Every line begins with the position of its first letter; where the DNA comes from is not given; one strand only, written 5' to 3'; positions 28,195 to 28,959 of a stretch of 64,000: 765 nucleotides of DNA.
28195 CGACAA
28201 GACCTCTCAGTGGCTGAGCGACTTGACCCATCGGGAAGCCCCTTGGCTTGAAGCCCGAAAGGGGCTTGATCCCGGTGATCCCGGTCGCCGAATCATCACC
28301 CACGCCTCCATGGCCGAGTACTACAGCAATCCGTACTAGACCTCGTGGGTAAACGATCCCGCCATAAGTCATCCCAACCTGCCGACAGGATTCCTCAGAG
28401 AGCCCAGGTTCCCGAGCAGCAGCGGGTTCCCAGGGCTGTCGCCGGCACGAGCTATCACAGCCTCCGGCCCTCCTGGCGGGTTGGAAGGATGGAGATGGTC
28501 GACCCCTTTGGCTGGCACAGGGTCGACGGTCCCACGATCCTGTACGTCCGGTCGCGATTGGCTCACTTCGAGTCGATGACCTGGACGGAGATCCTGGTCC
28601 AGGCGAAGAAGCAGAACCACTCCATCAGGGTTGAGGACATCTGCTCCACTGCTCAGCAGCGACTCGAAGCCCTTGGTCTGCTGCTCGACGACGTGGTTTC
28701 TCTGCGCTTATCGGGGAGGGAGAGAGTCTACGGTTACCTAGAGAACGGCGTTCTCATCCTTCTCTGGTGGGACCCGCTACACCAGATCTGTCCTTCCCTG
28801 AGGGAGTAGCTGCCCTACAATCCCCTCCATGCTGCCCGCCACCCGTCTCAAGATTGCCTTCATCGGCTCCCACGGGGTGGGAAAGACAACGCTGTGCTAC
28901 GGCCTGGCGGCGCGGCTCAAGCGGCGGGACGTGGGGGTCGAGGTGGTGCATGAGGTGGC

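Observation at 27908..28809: Panacea (DUF4065) antitoxin plus small RelE/ParE-like protein: candidate toxin-antitoxin cassette, copy 1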

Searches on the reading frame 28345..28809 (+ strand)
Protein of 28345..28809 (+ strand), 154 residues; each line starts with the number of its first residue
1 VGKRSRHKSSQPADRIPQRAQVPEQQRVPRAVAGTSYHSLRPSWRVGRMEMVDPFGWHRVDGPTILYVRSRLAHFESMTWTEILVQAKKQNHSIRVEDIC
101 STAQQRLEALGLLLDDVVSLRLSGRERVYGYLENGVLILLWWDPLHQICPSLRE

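Call 3: search_protein_families(library=pfam, proteins=[window:28345-28809:+], max_evalue=1)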
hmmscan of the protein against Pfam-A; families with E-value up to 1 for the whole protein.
window:28345-28809:+ (154 aa): 0 families

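Call 10: search_protein_families(library=ncbifam, proteins=[window:28345-28809:+], max_evalue=1)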
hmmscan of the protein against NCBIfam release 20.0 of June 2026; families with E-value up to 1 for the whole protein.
window:28345-28809:+ (154 aa): 1 family
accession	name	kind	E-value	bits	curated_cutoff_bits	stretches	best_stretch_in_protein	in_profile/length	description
NF046006.1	MAG6450_fam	subfamily_domain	0.0056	17.2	40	1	77-149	37-102/103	MAG6450 family protein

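Call 11: search_protein_families(library=padloc, proteins=[window:28345-28809:+], max_evalue=1)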
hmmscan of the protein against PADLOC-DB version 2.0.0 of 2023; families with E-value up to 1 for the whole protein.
window:28345-28809:+ (154 aa): 1 family
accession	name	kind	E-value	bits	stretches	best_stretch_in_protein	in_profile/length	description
PDLC03891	NsnC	-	0.0031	15.1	1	71-148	207-280/284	-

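Call 12: search_protein_families(library=phrogs, proteins=[window:28345-28809:+], max_evalue=1)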
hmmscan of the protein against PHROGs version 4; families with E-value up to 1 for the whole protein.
window:28345-28809:+ (154 aa): 1 family
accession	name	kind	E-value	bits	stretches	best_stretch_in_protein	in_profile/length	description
phrog_8366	-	unknown function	1e-05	26.7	1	68-150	59-139/140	-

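Call 13: find_homologous_proteins(query=window:28345-28809:+, max_evalue=0.001)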
Query window:28345-28809:+ (154 aa): 54 proteins with E <= 0.001 among 108 candidates.
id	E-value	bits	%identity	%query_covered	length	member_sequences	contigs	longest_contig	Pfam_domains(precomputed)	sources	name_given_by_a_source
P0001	2.7e-87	308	86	100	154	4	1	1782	-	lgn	-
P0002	6.6e-69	249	69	100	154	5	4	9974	-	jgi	-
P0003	4.1e-65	236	100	69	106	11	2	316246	-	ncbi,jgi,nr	ncbi:MAG TPA: hypothetical protein VGS07_03445 [Thermoanaerobaculia bacterium]|jgi:hypothetical prot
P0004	2.0e-64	234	67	99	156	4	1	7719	-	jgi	jgi:hypothetical protein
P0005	2.0e-64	234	68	99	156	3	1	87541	-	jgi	jgi:hypothetical protein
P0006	6.9e-64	232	65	100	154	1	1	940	-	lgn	-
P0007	2.7e-63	230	65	97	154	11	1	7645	-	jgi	jgi:hypothetical protein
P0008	2.6e-62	227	66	99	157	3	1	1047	-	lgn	-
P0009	4.1e-62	227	63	99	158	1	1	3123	-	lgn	-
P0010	4.1e-61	223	63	99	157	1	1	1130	-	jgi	jgi:hypothetical protein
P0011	1.2e-60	222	79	79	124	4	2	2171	-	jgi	jgi:hypothetical protein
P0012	1.0e-58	215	73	86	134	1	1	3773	-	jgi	jgi:hypothetical protein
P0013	4.4e-58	213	90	69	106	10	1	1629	-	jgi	jgi:hypothetical protein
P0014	6.2e-57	210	67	88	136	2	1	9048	-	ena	-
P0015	2.6e-51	191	79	68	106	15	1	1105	-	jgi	-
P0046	1.1e-32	131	48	97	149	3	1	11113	-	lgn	-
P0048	5.9e-31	125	49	81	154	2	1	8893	-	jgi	jgi:hypothetical protein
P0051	4.7e-29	119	53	66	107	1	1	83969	-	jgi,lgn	jgi:hypothetical protein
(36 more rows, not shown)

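Call 18: search_solved_structures(query=A1, max_evalue=10, show_alignments=3)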
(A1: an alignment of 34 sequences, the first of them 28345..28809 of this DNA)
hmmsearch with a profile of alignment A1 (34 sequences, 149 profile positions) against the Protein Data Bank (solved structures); distinct sequences matched with E-value up to 10: 8.
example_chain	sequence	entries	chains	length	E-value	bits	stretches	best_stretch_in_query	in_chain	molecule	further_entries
3lij_A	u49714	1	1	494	0.3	14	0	48-97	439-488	Calcium/calmodulin dependent protein kinase with a kinase domain and 4 calmodulin like EF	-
6cf8_A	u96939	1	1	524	0.5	13.2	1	23-55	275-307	Lytic transglycosylase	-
6cf9_A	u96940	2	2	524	0.5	13.2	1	23-55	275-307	Lytic transglycosylase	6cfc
7lam_A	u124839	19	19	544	0.53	13.2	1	23-55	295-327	Lytic transglycosylase domain-containing protein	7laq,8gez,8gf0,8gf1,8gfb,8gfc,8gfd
3go5_A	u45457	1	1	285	1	12.3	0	22-54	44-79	Multidomain protein with S1 RNA-binding domains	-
5ku7_A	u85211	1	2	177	1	12.2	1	24-61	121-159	TIR-NB-LRR type resistance protein RPV1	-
3enk_A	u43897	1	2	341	1.6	11.6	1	18-51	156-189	UDP-glucose 4-epimerase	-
3l19_A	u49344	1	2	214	1.7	11.6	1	45-97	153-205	Calcium/calmodulin dependent protein kinase with a kinase domain and 4 calmodulin like EF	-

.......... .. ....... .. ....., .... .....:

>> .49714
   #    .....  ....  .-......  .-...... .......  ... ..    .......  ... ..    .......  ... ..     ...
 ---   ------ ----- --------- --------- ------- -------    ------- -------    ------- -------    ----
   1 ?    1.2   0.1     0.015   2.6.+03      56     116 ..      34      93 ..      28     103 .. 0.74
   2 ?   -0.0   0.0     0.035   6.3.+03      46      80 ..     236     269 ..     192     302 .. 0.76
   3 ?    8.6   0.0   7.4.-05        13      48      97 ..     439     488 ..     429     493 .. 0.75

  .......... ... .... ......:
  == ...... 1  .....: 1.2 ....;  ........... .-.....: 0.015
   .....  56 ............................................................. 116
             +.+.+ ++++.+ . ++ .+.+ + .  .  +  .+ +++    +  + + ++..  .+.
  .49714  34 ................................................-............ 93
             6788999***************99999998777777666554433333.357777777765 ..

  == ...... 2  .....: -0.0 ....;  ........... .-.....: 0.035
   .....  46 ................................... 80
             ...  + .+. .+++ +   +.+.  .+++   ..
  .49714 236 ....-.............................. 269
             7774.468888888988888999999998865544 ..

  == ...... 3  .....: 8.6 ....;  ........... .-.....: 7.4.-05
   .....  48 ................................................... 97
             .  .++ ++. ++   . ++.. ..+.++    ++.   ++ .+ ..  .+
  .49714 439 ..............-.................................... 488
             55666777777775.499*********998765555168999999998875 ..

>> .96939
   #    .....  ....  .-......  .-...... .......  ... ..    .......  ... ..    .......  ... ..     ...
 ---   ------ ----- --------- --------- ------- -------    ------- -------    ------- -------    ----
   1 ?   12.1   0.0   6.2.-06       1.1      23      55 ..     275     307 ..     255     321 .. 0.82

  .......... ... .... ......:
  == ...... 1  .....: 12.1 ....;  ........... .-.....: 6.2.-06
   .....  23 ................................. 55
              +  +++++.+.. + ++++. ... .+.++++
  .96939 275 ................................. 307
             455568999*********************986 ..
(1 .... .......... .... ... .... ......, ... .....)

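Call 19: find_encoding_contigs(protein=P0051, flank=4000, max_places=3)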
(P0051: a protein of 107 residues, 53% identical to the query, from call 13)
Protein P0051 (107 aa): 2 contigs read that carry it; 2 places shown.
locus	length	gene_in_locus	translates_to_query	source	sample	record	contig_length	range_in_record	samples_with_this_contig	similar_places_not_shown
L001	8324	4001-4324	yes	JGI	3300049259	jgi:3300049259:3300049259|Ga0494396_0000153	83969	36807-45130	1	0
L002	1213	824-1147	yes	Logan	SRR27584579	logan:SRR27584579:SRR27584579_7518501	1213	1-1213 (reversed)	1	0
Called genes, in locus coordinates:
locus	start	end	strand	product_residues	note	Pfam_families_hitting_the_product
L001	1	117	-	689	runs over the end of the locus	PF00884:Sulfatase, PF01663:Phosphodiest, PF00515:TPR_1 (faint), PF07719:TPR_2 (faint), PF13428:TPR_14 (faint), PF16347:SGSH_C, PF13432:TPR_16 (weak), PF14559:TPR_19 (weak), +2 more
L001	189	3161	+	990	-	PF13620:CarboxypepD_reg, PF13715:CarbopepD_reg_2, PF17210:SdrD_B (weak), PF07715:Plug (weak), PF25183:OMP_b-brl_4, PF00593:TonB_dep_Rec_b-barrel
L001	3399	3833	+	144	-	PF13274:SocA_Panacea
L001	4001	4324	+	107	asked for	-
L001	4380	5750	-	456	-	PF04389:Peptidase_M28, PF01546:Peptidase_M20 (weak)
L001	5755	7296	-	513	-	PF00171:Aldedh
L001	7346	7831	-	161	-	PF04519:Bactofilin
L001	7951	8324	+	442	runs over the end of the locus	PF25917:BSH_RND, PF25973:BSH_CzcB, PF25876:HH_MFP_RND, PF25954:Beta-barrel_RND_2, PF25990:Beta-barrel_YknX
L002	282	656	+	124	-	PF13274:SocA_Panacea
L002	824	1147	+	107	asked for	-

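Call 20: find_encoding_contigs(protein=P0046, flank=4000, max_places=3)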
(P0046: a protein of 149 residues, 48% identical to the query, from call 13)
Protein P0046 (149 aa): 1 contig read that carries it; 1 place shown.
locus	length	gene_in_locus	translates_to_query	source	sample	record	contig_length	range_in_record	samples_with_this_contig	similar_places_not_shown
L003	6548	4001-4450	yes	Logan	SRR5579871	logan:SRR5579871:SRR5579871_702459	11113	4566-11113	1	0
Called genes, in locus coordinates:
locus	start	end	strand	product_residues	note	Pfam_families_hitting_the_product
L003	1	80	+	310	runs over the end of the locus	-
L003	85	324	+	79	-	-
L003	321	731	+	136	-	-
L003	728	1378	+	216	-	PF02796:HTH_7 (faint), PF13384:HTH_23 (weak)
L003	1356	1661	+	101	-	-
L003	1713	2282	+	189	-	-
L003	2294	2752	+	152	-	-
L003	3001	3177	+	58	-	-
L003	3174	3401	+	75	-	-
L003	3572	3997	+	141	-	PF13274:SocA_Panacea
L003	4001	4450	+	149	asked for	-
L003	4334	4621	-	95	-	-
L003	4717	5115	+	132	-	-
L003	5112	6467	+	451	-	PF12728:HTH_17 (faint), PF22022:Phage_int_M (weak), PF00589:Phage_integrase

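Call 21: find_encoding_contigs(protein=P0048, flank=4000, max_places=3)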
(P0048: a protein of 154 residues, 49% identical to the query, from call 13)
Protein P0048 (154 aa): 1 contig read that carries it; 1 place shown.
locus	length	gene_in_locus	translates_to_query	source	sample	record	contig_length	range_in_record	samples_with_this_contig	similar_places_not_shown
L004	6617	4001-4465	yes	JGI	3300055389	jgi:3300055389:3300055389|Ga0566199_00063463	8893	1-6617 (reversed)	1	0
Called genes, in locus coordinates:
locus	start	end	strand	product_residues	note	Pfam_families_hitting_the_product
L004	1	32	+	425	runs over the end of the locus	PF27228:MTBMA_p00010_2nd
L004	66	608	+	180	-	-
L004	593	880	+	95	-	PF05930:Phage_AlpA, PF12728:HTH_17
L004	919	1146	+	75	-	-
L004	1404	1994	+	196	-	PF00239:Resolvase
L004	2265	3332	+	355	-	PF00589:Phage_integrase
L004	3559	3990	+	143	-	PF13274:SocA_Panacea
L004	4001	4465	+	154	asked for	-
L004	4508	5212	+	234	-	PF04255:DUF433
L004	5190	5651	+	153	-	PF18480:DUF5615 (weak)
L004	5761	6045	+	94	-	-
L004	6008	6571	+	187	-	PF03404:Mo-co_dimer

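Call 22: predict_structure(alignment_id=A1)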
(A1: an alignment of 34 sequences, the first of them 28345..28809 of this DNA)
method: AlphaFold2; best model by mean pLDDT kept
length: 154 residues; sequences in the alignment: 34
mean_pLDDT: 83.4   pTM: 0.72
mean pLDDT of the five models: 83.4, 83.0, 82.8, 82.5, 81.5
residues with pLDDT >= 90: 101; 70-90: 13; 50-70: 34; < 50: 6
segments of 3 or more residues with pLDDT < 50: 31-33
pLDDT, mean of each block of 10 residues (from residue 1): 56 59 54 69 91 91 95 96 94 94 94 94 95 93 90 48
secondary structure, 60 per line:
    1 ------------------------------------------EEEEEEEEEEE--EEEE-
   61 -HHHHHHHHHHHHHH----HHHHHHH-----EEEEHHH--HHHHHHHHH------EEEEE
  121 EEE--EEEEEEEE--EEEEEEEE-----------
elements in order: E43-53 E56-59 H62-75 H80-86 E92-95 H101-109 E116-123 E126-133 E136-143

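Call 41: find_related_loci(query=A1, collection=genome_contigs, flank=3000)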
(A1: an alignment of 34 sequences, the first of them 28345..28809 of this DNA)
Query A1 (154 aa) in genome_contigs; peptide patterns used: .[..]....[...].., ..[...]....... (x = any residue, [..] = any of these).
300 stretches matched a pattern; 256 encode a relative of the query (tblastn E <= 1e-3); the best 80 are kept; 80 distinct loci.
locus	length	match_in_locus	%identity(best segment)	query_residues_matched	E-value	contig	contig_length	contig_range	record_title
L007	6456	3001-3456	86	1-154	3e-89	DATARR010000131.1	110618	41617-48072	MAG TPA_asm: Thermoanaerobaculia bacterium isolate SMAG_U5499 k141_6051780, whole genome shotgun sequence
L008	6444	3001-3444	73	8-154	2e-71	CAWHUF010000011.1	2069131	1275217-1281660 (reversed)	MAG: uncultured Acidobacteriota bacterium isolate MFD03066.bin.1.255 genome assembly, contig: contig_4016, whole genome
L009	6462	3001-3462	65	1-154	4e-68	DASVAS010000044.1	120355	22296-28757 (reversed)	MAG TPA_asm: Thermoanaerobaculia bacterium isolate SMAG_U1959 k141_538930, whole genome shotgun sequence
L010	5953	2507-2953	65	3-151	8e-65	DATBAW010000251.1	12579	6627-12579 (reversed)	MAG TPA_asm: Thermoanaerobaculia bacterium isolate SMAG_U5742 k141_3738810, whole genome shotgun sequence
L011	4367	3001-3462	60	1-154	5e-64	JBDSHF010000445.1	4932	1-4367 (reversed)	MAG: Thermoanaerobaculia bacterium isolate cluster1_bin.27 k127_4903846, whole genome shotgun sequence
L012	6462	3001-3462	60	1-154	3e-63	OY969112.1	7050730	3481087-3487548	MAG: uncultured Acidobacteriota bacterium isolate MFD04212.bin.1.16 genome assembly, chromosome: 1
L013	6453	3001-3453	63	1-151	8e-62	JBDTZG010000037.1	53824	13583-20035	MAG: Acidobacteriota bacterium isolate cluster4_bin.160 NODE_515_length_53824_cov_17.718462, whole genome shotgun sequen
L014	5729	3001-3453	62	1-151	1e-60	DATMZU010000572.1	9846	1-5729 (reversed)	MAG TPA_asm: Thermoanaerobaculia bacterium isolate SMAG_U11143 k141_2060666, whole genome shotgun sequence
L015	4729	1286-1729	61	3-150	1e-60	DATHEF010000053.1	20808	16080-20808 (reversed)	MAG TPA_asm: Thermoanaerobaculia bacterium isolate SMAG_U12414 k141_403875, whole genome shotgun sequence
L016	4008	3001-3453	61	1-151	1e-60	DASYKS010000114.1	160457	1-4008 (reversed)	MAG TPA_asm: Thermoanaerobaculia bacterium isolate SMAG_U4328 k141_2149553, whole genome shotgun sequence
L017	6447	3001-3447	60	3-151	1e-60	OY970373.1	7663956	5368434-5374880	MAG: uncultured Acidobacteriota bacterium isolate MFD09368.bin.c.1 genome assembly, chromosome: 1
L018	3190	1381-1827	60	3-151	2e-59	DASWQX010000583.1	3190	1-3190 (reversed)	MAG TPA_asm: Thermoanaerobaculia bacterium isolate SMAG_U3506 k141_856596, whole genome shotgun sequence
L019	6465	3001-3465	57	1-154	2e-57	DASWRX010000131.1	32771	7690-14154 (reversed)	MAG TPA_asm: Thermoanaerobaculia bacterium isolate SMAG_U3534 k141_3221296, whole genome shotgun sequence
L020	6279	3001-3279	78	61-153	1e-47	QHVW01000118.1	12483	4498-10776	MAG: Acidobacteria bacterium isolate gp7 AA5 14_0903_05_20cm_scaffold_5484_curated, whole genome shotgun sequence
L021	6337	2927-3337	53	17-151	2e-47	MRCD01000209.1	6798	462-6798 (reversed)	Calothrix sp. HK-06 NIES-2101_Scaffold_210, whole genome shotgun sequence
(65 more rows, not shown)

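Call 61: fold_search(model_id=the predicted structure, library=pdb)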
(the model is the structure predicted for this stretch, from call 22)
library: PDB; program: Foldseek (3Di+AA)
matches with E <= 10: 256; with E <= 0.001: 0
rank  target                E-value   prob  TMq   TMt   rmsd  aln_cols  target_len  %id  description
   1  7xbj_B                7.2e-01  0.18  0.18  0.11  10.1        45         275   24  Txp40, an insecticidal toxin protein from Xenorhabdus nematophila (released 2023-03-29)
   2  7xbj_A                7.7e-01  0.14  0.19  0.10  10.4        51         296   24  Txp40, an insecticidal toxin protein from Xenorhabdus nematophila (released 2023-03-29)
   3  1wmi_A                8.8e-01  0.23  0.32  0.50   6.2       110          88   15  Crystal structure of archaeal RelE-RelB complex from Pyrococcus horikoshii OT3 (released 2005-03-15)
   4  7v5y_E                1.0e+00  0.16  0.28  0.45   5.9       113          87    9  Crystal structure of hexameric complex of Sa2YoeB-Sa2YefM toxin-antitoxin from Staphylococcus aureus (released 2021-12-15)
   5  2a6r_C                1.3e+00  0.15  0.17  0.29   1.9        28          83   14  Crystal structure of YoeB under PEG condition (released 2005-08-23)
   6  5ubc_A                1.3e+00  0.08  0.25  0.15  10.7       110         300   16  The structure of the Arabidopsis thaliana Toc75 POTRA domains (released 2017-06-07)
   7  8yxv_E                1.4e+00  0.13  0.15  0.27   1.8        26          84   15  Toxin-antitoxin complex from Streptococcus pneumoniae (released 2025-04-09)
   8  3soa                  1.7e+00  0.03  0.18  0.08   9.2       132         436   11  Full-length human CaMKII (released 2011-08-31)
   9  4px8                  1.8e+00  0.14  0.19  0.29   2.4        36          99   22  Structure of P. vulgaris HigB toxin (released 2015-10-21)
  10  7el5_B                1.8e+00  0.06  0.12  0.08  10.0        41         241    7  Crystal structure of Sizzled protein from Xenopus Laevis (released 2022-09-14)
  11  9dct_B                1.8e+00  0.04  0.15  0.11  11.9        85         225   13  Structure of the TelB-associated type VII secretion system chaperone SIR_0178 (released 2025-11-05)
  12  3v4r_A                1.8e+00  0.02  0.16  0.06  16.9       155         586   11  Crystal structure of a UvrB dimer-DNA complex (released 2012-07-04)
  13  7v6w_F                1.9e+00  0.13  0.16  0.27   1.5        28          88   21  Crystal structure of heterohexameric Sa2YoeB-Sa2YefM complex bound to 26bp-DNA (released 2021-12-15)
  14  7v6w_E                1.9e+00  0.13  0.16  0.26   1.5        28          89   21  Crystal structure of heterohexameric Sa2YoeB-Sa2YefM complex bound to 26bp-DNA (released 2021-12-15)
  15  5ixl_B                2.0e+00  0.12  0.19  0.29   2.6        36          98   22  Structure of P. vulgaris HigB toxin Y91A variant (released 2016-07-20)
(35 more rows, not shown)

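Call 62: search_protein_families(library=padloc, alignment_id=A1, max_evalue=0.1)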
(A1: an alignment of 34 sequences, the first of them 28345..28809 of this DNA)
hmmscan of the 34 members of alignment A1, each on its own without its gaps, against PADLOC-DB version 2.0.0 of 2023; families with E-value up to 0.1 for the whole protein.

A. member 1, window:28345-28809:+ (154 aa): 1 family
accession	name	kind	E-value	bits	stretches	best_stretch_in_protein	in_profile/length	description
PDLC03891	NsnC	-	0.0031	15.1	1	71-148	207-280/284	-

B. families by the number of members that match (of 34 scanned): 6 families
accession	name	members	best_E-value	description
PDLC03891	NsnC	29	5.4e-07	-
PDLC01040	Csx3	2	0.014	Csx3 (CARF)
PDLC02922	HEAT-ARM_XIII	1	0.0083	-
PDLC03774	RT_UG35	1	0.016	DRT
PDLC01812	CARF1--CARF_HEPN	1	0.018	-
PDLC04268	PDC-M01B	1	0.031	-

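Call 63: search_protein_families(library=pfam, alignment_id=A1, max_evalue=1)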
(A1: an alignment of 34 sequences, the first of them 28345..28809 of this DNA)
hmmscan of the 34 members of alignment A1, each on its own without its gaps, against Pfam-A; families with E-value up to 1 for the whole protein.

A. member 1, window:28345-28809:+ (154 aa): 0 families

B. families by the number of members that match (of 34 scanned): 9 families
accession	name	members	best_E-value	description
PF11304.13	DUF3106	3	0.0078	Protein of unknown function (DUF3106)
PF10802.14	DUF2540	1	0.024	Protein of unknown function (DUF2540)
PF24807.1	WD40_CDC20-Fz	1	0.063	CDC20/Fizzy WD40 domain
PF02434.22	Fringe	1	0.076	Fringe-like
PF14794.11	DUF4479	1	0.11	Domain of unknown function (DUF4479)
PF22618.1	RskA_N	1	0.12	Anti-sigma-K factor RskA, N-terminal domain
PF17840.6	Tugs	1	0.12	Tethering Ubl4a to BAGS domain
PF19725.4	RPC5_C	1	0.19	DNA-directed RNA polymerase III subunit RPC5 C-terminal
PF07142.17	DUF1388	1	0.68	Repeat of unknown function (DUF1388)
